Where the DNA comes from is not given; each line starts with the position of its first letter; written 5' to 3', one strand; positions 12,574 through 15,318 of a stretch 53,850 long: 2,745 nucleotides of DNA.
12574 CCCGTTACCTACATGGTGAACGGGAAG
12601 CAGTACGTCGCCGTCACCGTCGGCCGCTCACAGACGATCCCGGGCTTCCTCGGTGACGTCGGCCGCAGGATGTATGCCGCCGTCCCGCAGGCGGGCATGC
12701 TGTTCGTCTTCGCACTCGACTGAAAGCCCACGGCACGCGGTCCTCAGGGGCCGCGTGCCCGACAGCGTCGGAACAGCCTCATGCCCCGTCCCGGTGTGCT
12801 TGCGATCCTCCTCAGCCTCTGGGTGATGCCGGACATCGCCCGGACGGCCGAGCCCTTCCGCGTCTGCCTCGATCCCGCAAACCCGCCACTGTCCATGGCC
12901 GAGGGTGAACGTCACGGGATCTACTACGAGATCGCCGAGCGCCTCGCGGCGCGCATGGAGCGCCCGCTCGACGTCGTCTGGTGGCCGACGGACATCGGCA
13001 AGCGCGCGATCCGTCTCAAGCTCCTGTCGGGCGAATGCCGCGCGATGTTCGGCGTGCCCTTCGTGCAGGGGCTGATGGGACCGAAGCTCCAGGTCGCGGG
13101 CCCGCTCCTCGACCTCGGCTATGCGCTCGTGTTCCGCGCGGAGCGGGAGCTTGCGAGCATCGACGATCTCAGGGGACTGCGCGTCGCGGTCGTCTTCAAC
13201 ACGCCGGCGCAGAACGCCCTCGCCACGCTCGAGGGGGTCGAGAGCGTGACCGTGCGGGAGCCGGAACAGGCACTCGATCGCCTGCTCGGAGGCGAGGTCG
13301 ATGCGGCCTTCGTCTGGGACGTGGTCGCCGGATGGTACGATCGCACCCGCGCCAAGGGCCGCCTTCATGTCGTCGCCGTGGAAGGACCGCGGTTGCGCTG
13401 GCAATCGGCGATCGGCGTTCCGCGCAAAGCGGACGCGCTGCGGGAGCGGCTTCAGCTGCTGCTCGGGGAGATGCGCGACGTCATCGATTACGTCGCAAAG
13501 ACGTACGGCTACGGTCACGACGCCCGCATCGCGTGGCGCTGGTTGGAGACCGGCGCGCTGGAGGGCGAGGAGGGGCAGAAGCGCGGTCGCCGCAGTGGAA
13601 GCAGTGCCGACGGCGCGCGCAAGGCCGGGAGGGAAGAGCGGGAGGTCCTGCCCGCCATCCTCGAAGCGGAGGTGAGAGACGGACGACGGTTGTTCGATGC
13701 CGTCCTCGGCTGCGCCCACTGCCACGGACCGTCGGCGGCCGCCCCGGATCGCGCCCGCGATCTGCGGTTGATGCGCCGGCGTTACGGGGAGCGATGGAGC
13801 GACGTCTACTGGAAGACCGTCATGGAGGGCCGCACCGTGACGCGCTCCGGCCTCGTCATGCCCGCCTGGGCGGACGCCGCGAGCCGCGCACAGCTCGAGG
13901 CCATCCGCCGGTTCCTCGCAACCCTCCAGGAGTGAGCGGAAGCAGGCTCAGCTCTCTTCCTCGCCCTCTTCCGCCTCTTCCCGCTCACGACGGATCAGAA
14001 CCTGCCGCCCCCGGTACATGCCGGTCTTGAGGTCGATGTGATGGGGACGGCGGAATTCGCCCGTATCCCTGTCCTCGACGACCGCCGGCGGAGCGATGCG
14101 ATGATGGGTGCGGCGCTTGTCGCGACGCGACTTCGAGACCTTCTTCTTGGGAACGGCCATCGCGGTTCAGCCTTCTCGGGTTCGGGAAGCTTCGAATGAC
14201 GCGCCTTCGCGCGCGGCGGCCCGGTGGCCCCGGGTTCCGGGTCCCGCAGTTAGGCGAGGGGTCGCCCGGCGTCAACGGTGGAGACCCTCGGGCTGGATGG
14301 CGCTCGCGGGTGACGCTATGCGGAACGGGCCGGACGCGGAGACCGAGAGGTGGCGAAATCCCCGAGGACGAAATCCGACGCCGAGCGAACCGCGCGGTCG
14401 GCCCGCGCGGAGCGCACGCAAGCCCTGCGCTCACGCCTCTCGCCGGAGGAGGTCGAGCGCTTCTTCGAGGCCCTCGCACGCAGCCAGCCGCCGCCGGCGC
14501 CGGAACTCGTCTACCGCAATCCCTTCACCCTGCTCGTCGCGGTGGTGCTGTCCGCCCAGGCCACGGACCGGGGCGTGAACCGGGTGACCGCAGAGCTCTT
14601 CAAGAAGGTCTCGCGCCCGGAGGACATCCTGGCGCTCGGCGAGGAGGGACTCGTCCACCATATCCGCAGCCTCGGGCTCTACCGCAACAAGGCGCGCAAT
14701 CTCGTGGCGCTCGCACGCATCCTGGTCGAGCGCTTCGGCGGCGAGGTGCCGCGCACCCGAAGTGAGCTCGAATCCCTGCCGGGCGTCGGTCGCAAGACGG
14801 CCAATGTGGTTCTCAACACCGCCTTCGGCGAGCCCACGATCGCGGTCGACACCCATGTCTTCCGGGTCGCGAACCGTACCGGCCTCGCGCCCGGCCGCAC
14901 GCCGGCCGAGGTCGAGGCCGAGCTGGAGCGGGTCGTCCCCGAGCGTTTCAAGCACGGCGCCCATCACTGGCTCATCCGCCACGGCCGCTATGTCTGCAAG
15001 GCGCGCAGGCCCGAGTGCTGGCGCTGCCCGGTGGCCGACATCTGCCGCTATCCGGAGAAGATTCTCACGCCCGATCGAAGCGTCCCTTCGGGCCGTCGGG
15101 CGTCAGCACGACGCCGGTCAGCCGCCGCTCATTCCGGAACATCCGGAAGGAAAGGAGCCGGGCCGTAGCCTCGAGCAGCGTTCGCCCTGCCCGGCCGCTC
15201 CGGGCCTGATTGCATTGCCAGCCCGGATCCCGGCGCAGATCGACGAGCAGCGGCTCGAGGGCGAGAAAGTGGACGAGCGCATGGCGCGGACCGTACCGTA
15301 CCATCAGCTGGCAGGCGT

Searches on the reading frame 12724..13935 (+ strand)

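Call 49: search_protein_families(library=pfam, proteins=[window:12724-13935:+])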
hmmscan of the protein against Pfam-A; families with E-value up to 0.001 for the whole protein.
window:12724-13935:+ (403 aa): 2 families
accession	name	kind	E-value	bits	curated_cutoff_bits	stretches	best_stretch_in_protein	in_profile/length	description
PF13442.11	Cytochrome_CBB3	-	2.2e-06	28.4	27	1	315-398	1-68/68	Cytochrome C oxidase, cbb3-type, subunit III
PF00034.26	Cytochrom_C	-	2.4e-05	26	21.3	1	318-401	2-89/90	Cytochrome c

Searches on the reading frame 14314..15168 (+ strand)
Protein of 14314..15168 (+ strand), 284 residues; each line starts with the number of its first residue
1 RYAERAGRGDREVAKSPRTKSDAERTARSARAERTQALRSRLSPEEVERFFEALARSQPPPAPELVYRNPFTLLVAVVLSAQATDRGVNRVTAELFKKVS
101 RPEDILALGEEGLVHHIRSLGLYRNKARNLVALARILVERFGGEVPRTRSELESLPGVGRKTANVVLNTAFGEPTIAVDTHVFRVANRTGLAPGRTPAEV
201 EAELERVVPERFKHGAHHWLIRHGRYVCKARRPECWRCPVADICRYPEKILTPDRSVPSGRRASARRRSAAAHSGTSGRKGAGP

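Call 49: search_protein_families(library=pfam, proteins=[window:14314-15168:+])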
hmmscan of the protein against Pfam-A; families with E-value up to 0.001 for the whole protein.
window:14314-15168:+ (284 aa): 3 families
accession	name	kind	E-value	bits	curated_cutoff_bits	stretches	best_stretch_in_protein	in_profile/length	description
PF00730.31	HhH-GPD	-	8e-26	90.9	26.2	1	75-209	1-107/108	HhH-GPD superfamily base excision DNA repair protein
PF00633.29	HHH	-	5.4e-10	39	24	1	140-168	1-29/30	Helix-hairpin-helix motif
PF10576.14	EndIII_4Fe-2S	-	1.1e-05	25.9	20.5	1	228-244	1-17/17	Iron-sulfur binding domain of endonuclease III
